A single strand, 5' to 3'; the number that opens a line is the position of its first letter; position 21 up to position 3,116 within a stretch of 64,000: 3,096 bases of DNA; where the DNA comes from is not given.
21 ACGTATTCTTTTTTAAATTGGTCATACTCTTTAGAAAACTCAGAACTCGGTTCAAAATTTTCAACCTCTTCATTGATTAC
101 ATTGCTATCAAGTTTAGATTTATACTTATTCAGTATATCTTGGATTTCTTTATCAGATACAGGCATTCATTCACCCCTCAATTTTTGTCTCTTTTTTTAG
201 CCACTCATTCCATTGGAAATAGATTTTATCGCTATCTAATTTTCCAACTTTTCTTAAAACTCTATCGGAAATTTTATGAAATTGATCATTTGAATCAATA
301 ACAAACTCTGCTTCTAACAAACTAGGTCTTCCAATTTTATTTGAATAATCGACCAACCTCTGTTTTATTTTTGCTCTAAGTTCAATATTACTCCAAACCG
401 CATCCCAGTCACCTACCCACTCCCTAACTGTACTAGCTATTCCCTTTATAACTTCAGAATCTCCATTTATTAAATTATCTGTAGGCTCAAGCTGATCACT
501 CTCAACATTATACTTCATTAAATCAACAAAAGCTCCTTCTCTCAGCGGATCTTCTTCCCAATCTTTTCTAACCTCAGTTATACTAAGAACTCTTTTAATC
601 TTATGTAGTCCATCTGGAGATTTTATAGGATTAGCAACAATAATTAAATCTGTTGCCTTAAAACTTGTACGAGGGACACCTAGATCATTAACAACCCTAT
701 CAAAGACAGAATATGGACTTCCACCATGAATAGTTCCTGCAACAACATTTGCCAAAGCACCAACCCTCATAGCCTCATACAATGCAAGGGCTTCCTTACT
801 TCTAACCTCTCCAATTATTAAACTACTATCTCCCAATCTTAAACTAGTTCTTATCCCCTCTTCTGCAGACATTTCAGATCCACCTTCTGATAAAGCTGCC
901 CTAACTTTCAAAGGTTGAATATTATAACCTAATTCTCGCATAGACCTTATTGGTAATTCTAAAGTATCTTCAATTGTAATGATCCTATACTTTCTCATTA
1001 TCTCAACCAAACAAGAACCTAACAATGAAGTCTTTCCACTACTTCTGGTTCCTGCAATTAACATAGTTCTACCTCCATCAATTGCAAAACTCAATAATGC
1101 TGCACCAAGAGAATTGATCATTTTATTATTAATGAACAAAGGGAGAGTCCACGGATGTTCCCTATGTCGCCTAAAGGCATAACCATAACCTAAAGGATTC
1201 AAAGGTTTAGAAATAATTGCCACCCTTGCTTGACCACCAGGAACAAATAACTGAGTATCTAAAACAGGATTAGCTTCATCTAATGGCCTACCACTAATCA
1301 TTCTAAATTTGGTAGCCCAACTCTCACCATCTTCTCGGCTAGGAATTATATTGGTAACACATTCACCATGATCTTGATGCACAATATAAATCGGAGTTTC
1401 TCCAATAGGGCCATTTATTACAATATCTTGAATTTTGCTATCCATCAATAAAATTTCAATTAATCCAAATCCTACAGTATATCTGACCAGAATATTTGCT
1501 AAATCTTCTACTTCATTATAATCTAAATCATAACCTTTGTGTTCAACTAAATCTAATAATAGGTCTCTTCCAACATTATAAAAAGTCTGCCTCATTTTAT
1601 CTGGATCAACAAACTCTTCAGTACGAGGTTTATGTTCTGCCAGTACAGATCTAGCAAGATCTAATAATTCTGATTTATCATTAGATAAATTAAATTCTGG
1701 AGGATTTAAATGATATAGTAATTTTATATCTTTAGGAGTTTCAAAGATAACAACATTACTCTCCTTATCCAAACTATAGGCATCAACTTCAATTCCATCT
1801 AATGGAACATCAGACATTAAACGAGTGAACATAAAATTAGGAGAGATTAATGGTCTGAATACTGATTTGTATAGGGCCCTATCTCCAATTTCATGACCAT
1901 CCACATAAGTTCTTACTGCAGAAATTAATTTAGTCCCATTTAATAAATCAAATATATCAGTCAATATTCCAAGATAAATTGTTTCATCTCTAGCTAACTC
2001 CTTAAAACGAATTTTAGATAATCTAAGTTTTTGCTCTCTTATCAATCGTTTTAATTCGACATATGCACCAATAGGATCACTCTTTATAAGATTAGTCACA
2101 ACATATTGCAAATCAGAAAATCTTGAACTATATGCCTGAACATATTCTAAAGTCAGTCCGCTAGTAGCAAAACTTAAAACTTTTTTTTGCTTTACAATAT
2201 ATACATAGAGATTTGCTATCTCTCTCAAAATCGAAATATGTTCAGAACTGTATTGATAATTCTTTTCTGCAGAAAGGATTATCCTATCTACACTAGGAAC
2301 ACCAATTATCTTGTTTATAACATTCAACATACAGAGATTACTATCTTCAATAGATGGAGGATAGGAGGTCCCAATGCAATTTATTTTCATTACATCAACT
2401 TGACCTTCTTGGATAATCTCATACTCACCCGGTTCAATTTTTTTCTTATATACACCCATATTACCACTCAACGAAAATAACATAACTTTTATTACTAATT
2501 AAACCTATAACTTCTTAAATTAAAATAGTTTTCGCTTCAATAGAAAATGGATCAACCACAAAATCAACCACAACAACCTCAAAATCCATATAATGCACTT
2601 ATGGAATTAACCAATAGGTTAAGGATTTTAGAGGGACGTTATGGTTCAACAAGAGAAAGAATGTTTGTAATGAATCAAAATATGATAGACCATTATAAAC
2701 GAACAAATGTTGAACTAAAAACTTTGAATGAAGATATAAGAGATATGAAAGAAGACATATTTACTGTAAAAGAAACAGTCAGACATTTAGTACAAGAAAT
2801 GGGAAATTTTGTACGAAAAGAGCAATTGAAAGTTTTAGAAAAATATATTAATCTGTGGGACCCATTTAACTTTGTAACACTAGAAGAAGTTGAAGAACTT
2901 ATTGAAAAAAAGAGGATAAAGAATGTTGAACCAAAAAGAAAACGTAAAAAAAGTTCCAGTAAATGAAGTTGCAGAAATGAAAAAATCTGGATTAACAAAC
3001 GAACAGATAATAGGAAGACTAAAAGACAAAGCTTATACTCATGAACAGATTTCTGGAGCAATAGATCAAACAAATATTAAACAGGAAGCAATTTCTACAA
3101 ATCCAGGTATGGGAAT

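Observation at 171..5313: Secretion ATPase with about 250-aa N-terminal extension next to three tandem paralogous five-TM proteins (non-canonical pilus/archaellum-like module)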

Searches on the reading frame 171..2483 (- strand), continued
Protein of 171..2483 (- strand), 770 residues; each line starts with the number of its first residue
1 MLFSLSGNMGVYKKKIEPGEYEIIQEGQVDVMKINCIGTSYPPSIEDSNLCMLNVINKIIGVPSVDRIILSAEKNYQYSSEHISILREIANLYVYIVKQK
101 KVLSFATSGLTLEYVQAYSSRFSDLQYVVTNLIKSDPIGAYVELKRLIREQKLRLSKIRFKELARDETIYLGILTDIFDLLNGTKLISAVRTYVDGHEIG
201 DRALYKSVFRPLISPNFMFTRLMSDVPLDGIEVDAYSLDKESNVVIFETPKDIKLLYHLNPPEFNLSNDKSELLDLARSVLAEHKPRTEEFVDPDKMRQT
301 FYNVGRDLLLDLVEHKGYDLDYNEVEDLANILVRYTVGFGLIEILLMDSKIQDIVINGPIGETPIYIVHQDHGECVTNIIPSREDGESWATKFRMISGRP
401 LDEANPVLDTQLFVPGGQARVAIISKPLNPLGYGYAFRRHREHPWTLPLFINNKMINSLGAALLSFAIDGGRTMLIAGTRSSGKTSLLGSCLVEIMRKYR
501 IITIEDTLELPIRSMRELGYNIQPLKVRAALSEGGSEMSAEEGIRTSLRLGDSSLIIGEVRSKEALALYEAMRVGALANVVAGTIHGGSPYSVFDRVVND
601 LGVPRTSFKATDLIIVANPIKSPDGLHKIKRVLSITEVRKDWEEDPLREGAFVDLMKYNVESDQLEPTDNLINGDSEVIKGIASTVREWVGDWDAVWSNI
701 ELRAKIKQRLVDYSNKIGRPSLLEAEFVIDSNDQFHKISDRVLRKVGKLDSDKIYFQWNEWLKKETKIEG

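Call 88: search_protein_families(library=pfam, proteins=[P0122, P0125, P0133, P0150, P0172, P0200, P0214, P0216, P0224, P0239], max_evalue=10)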
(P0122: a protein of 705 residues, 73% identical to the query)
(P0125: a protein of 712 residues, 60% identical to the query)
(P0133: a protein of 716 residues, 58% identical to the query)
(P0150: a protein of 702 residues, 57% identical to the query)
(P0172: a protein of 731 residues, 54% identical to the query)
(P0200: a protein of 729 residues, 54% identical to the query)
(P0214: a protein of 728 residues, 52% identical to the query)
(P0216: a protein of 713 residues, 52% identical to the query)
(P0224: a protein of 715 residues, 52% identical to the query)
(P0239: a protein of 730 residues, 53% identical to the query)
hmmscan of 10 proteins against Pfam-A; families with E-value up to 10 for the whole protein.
P0122 (705 aa): 3 families
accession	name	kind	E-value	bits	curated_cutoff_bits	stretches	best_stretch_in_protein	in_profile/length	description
PF07377.18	DUF1493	-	0.0019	19.3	21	1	2-47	40-83/108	Protein of unknown function (DUF1493)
PF19218.5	CoV_NSP3_C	-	0.068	12.6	25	1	84-178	40-133/459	Coronavirus replicase NSP3, C-terminal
PF00482.28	T2SSF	-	2.9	8.3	25.2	2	177-300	12-125/125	Type II secretion system (T2SS), protein F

P0125 (712 aa): 2 families
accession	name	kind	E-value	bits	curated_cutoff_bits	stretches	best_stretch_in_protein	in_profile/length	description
PF03885.18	DUF327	-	0.13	12.6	25.8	1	552-593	97-140/143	Protein of unknown function (DUF327)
PF00482.28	T2SSF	-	0.48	10.8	25.2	1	462-576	4-108/125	Type II secretion system (T2SS), protein F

P0133 (716 aa): 3 families
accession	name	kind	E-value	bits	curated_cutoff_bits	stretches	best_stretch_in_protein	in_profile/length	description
PF03885.18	DUF327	-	0.13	12.6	25.8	0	556-593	100-139/143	Protein of unknown function (DUF327)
PF07377.18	DUF1493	-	0.17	13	21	1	3-47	41-83/108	Protein of unknown function (DUF1493)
PF21728.3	PADR1_N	-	0.43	11.5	25.7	1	6-30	9-33/60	PADR1, N-terminal helical domain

P0150 (702 aa): 6 families
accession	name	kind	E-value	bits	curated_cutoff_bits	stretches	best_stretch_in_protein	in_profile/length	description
PF03885.18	DUF327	-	0.13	12.6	25.8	1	514-580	71-139/143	Protein of unknown function (DUF327)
PF01988.24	VIT1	-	0.16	12.2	28.1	1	344-378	124-159/214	VIT family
PF13940.11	Ldr_toxin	-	0.17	12.4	27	1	573-589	16-29/35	Toxin Ldr, type I toxin-antitoxin system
PF20990.2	DUF2207_C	-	0.69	10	33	2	275-342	132-198/247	Predicted membrane protein (DUF2207) C-terminal domain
PF00512.31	HisKA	-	0.91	10.1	26.9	0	270-281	9-20/66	His Kinase A (phospho-acceptor) domain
PF19779.4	DUF6264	-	3.7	8.1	31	1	566-595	147-176/183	Family of unknown function (DUF6264)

P0172 (731 aa): 3 families
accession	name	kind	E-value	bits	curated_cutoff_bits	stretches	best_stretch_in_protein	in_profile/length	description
PF20990.2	DUF2207_C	-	0.00047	20.4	33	2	21-166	65-184/247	Predicted membrane protein (DUF2207) C-terminal domain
PF05615.18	THOC7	-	0.43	11.3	28.7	1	7-82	2-76/136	Tho complex subunit 7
PF14362.11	DUF4407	-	4.8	6.8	31.3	1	377-410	255-288/297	Domain of unknown function (DUF4407)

P0200 (729 aa): 0 families

P0214 (728 aa): 1 family
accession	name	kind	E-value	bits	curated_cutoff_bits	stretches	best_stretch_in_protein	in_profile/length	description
PF20990.2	DUF2207_C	-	4.2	7.4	33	1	94-149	136-182/247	Predicted membrane protein (DUF2207) C-terminal domain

P0216 (713 aa): 3 families
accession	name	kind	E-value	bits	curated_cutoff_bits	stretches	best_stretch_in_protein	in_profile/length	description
PF03885.18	DUF327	-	0.15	12.5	25.8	1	526-584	73-131/143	Protein of unknown function (DUF327)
PF15179.11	Myc_target_1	-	0.22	11.9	31.1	1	625-660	9-44/193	Myc target protein 1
PF00482.28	T2SSF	-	2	8.8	25.2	1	460-572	4-106/125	Type II secretion system (T2SS), protein F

P0224 (715 aa): 4 families
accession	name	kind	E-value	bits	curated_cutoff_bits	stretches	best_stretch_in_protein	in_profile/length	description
PF00482.28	T2SSF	-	0.026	14.9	25.2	1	461-577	3-109/125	Type II secretion system (T2SS), protein F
PF14362.11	DUF4407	-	0.062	13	31.3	1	351-390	251-290/297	Domain of unknown function (DUF4407)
PF19218.5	CoV_NSP3_C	-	0.099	12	25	1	46-160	16-127/459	Coronavirus replicase NSP3, C-terminal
PF07898.18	DUF1676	-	5.4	7.5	24.3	1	115-152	123-162/170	Protein of unknown function (DUF1676)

P0239 (730 aa): 1 family
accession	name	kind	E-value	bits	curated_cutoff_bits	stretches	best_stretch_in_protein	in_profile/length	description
PF19779.4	DUF6264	-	4.1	8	31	1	591-621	146-176/183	Family of unknown function (DUF6264)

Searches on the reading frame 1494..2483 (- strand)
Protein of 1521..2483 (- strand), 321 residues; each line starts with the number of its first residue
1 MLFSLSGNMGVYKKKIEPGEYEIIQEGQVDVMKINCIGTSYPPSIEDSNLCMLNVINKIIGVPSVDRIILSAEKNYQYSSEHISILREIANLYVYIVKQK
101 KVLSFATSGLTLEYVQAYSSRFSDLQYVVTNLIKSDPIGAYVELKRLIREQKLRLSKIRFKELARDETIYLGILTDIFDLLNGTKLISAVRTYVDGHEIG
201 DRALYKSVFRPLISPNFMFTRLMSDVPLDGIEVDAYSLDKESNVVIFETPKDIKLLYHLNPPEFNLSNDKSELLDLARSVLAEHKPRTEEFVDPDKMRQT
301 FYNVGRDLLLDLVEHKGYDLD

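Call 41: find_homologous_proteins(query=window:1521-2483:-, max_evalue=0.001)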
Query seq(321 aa) (321 aa): 21 proteins with E <= 0.001 among 2046 candidates.
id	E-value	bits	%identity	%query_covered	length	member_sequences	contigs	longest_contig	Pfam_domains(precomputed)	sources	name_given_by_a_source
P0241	2.3e-109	383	55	96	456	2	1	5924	-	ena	-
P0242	5.2e-106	372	51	96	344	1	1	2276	-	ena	-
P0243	3.6e-89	317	49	95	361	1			-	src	-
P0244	7.3e-88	313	48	97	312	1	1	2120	-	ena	-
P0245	1.4e-86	309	50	95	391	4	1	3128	-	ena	-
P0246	6.3e-83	297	49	93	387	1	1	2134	-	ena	-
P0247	5.9e-82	293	47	97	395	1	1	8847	-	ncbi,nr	ncbi:MAG TPA: hypothetical protein VJH20_05685, partial [Candidatus Nanoarchaeia archaeon]|nr:hypoth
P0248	7.5e-80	286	48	94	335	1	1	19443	-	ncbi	ncbi:MAG: hypothetical protein AABX08_04120, partial [Nanoarchaeota archaeon]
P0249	2.1e-78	282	46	94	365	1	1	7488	-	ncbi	-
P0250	3.0e-75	271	45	97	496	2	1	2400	-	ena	-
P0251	2.3e-70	255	40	94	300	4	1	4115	-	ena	-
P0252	8.8e-68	247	38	95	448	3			-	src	-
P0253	2.9e-66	242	39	93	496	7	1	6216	-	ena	-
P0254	5.7e-66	241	41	95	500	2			-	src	-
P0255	1.4e-64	236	38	92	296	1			-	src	-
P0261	1.4e-40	158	52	44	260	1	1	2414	PF21205.4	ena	-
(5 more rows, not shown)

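Call 58: search_solved_structures(query=A4, max_evalue=1)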
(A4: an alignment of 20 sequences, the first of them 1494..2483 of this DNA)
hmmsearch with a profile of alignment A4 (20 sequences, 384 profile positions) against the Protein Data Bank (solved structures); distinct sequences matched with E-value up to 1: 11.
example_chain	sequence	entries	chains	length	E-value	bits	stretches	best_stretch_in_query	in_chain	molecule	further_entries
2oap_1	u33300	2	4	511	8.9e-06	27.9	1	300-373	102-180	Type II secretion system protein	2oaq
8rkd_E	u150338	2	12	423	0.0042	19.1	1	297-350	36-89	Pilus assembly ATPase CpaF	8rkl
8rjf_A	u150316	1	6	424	0.0042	19.1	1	297-350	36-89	Pilus assembly ATPase CpaF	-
9e24_A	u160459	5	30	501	0.0047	19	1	297-350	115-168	CpaF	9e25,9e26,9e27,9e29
3bgo_P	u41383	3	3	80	0.0073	18.3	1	85-141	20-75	Subtilisin BPN'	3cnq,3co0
1scj_B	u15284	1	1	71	0.023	16.7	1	88-139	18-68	SUBTILISIN E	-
1spb_P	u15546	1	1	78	0.036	16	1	86-137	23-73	SUBTILISIN BPN' PROSEGMENT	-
6mi4_A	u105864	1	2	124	0.073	15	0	72-118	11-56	NF-kB ESSENTIAL MODULATOR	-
6mi3_A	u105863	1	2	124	0.075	15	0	72-118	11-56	NF-kB ESSENTIAL MODULATOR,NF-kappa-B essential modulator,NF-kB ESSENTIAL MODULATOR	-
7z47_A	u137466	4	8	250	0.27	13.1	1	242-308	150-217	Adaptor protein | Adaptor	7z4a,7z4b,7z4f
3whi_A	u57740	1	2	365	0.63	11.9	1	88-139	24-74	Subtilisin E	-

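Call 59: search_protein_families(library=pfam, proteins=[window:1521-2483:-, P0251, P0255, P0244, P0248, P0261], max_evalue=1)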
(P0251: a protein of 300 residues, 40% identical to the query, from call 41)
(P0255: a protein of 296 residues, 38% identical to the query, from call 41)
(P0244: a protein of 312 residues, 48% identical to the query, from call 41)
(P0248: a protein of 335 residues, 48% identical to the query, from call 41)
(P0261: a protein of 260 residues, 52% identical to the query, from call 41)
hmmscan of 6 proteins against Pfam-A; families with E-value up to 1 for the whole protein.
seq(321 aa): 0 families

P0251 (300 aa): 2 families
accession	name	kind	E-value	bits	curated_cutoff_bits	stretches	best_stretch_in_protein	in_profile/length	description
PF09416.16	UPF1_Zn_bind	-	0.15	12.4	25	1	152-235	60-142/152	RNA helicase (UPF2 interacting domain)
PF10073.14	GapR_DNA-bd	-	0.59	10.2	22.6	1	256-291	14-46/72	GapR-like, DNA-binding domain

P0255 (296 aa): 0 families

P0244 (312 aa): 0 families

P0248 (335 aa): 0 families

P0261 (260 aa): 1 family
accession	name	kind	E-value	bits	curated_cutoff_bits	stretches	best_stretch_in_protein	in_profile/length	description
PF21205.3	Rep3_C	-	2.2e-12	47.4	21.1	1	133-195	4-59/59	Initiator Rep protein, WH2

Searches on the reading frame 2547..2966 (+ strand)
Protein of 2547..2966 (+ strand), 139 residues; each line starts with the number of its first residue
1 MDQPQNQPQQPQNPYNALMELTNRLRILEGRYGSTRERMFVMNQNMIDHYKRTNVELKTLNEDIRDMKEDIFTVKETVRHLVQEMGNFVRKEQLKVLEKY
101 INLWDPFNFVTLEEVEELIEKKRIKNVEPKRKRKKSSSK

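Call 3: search_protein_families(library=pfam, proteins=[window:2547-2966:+], max_evalue=0.1)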
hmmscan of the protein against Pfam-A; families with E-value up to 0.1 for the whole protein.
window:2547-2966:+ (139 aa): 4 families
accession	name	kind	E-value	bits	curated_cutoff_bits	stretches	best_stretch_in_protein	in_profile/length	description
PF19788.4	DUF6272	-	0.0014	18.8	26.6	1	42-124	22-96/134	Family of unknown function (DUF6272)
PF10035.14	DUF2179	-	0.023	15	22.8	0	89-118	24-53/55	Uncharacterized protein conserved in bacteria (DUF2179)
PF07889.17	DUF1664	-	0.063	13.8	34.6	0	44-87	76-119/124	Protein of unknown function (DUF1664)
PF08656.15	DASH_Dad3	-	0.07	13.6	23.1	0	43-85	5-44/76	DASH complex subunit Dad3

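Call 10: search_protein_families(library=ncbifam, proteins=[window:2547-2966:+], max_evalue=1)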
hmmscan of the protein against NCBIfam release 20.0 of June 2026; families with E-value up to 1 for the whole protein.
window:2547-2966:+ (139 aa): 1 family
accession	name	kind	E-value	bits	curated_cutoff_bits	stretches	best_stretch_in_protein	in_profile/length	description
NF038218.1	IcmG_DotF_IVB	equivalog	0.0061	16.3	200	1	4-102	105-199/266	type IVB secretion system protein IcmG/DotF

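Call 78: search_solved_structures(query=A5, max_evalue=1)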
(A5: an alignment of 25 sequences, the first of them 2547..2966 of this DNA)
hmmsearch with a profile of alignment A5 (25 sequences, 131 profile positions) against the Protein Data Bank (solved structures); distinct sequences matched with E-value up to 1: 32.
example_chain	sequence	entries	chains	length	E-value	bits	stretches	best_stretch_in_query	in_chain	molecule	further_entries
4pxj_A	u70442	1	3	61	0.003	20.6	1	31-83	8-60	C-Jun-amino-terminal kinase-interacting protein 3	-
6ejn_C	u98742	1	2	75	0.0072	19.4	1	27-82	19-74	C-Jun-amino-terminal kinase-interacting protein 3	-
4r0r_A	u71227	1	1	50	0.019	18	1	56-87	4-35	eboIZN21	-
6pfp_A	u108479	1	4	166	0.048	16.7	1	33-77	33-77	Myosin-7 fused to GP7 and EB1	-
2w83_C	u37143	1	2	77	0.066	16.3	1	24-83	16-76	C-JUN-AMINO-TERMINAL KINASE-INTERACTING PROTEIN 4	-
6htl_A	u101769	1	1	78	0.069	16.2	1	57-98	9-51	Phosphoprotein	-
1p68_A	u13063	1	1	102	0.098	15.7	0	44-84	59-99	De novo designed protein S-824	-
5u5b_A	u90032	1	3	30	0.17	15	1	47-72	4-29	Designed trimeric coiled coil peptide with two terpyridine side chains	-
9cuy_c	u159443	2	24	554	0.18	14.9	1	22-82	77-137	Short tail fiber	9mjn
7zr2_A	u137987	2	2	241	0.19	14.8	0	15-75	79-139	Spike protein S2',Chimeric protein mimic of SARS-CoV-2 Spike HR1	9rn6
2gsw_A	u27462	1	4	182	0.2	14.7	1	67-95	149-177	yhdA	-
4c5q_A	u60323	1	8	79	0.22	14.6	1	57-98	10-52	PHOSPHOPROTEIN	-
4bhv_A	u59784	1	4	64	0.22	14.6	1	56-98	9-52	PHOSPHOPROTEIN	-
2jua_A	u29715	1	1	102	0.24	14.5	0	48-85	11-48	de novo protein S836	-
5wlq_A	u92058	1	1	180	0.25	14.4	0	19-82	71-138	Capsid assembly scaffolding protein,Myosin-7,Microtubule-associated protein RP/EB family m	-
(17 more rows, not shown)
